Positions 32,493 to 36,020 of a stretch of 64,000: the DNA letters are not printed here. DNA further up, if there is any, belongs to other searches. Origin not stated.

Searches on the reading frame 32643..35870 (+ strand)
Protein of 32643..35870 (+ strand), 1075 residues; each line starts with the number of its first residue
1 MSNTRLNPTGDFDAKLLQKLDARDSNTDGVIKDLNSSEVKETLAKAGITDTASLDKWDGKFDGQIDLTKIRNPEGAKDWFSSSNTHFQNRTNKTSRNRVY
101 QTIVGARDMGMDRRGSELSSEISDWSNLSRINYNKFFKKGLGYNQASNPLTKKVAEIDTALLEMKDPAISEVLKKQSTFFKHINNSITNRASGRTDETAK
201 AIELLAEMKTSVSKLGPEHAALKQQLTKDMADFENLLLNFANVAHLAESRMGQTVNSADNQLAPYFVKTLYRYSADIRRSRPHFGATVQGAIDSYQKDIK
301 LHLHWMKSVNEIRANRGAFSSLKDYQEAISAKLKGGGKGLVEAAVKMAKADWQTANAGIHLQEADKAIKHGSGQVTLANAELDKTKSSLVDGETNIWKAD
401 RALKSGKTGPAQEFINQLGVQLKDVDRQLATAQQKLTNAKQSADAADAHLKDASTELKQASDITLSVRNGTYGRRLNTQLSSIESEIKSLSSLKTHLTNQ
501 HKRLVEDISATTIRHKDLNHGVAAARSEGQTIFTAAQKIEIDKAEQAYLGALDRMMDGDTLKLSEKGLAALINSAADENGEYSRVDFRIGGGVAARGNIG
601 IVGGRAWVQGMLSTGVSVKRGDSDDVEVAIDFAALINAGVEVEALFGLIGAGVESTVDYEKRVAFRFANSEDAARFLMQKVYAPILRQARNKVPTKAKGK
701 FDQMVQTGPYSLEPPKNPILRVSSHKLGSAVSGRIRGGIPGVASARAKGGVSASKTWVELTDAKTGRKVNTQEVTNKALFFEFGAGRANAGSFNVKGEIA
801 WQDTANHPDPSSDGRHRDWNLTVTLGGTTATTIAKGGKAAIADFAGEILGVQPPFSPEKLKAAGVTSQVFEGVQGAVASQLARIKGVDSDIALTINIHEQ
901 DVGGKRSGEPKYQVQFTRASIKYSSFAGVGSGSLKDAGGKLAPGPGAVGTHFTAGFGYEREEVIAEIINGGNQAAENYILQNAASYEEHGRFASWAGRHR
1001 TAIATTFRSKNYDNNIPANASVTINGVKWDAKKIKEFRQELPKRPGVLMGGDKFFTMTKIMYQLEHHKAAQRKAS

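Call 5: search_protein_families(library=pfam, proteins=[window:32643-35870:+], max_evalue=0.01)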
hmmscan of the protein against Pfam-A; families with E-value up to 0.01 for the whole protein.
window:32643-35870:+ (1075 aa): 1 family
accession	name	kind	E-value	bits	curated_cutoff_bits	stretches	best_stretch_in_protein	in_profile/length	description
PF12325.13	TMF_TATA_bd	-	0.0097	16.5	29.1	0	406-462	5-61/115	TATA element modulatory factor 1 TATA binding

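Call 6: search_protein_families(library=ncbifam, proteins=[window:32643-35870:+], max_evalue=0.01)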
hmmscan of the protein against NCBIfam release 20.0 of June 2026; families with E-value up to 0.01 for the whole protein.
window:32643-35870:+ (1075 aa): 3 families
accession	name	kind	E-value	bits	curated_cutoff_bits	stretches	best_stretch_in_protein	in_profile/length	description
TIGR02169.1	SMC_prok_A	equivalog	0.00098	16.9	729.4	1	310-540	259-483/1165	chromosome segregation protein SMC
NF045487.1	ASRP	equivalog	0.0011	17.7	300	1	365-506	148-270/593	archaea-specific SMC-related protein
NF003034.1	PRK03918.1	equivalog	0.0016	16.5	700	1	203-467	452-713/878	DNA double-strand break repair ATPase Rad50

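Call 7: search_protein_families(library=padloc, proteins=[window:32643-35870:+], max_evalue=0.01)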
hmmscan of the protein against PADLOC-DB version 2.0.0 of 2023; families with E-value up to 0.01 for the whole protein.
window:32643-35870:+ (1075 aa): 1 family
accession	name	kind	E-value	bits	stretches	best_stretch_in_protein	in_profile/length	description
PDLC03865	LmuB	-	0.00016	18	1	130-509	528-844/1007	-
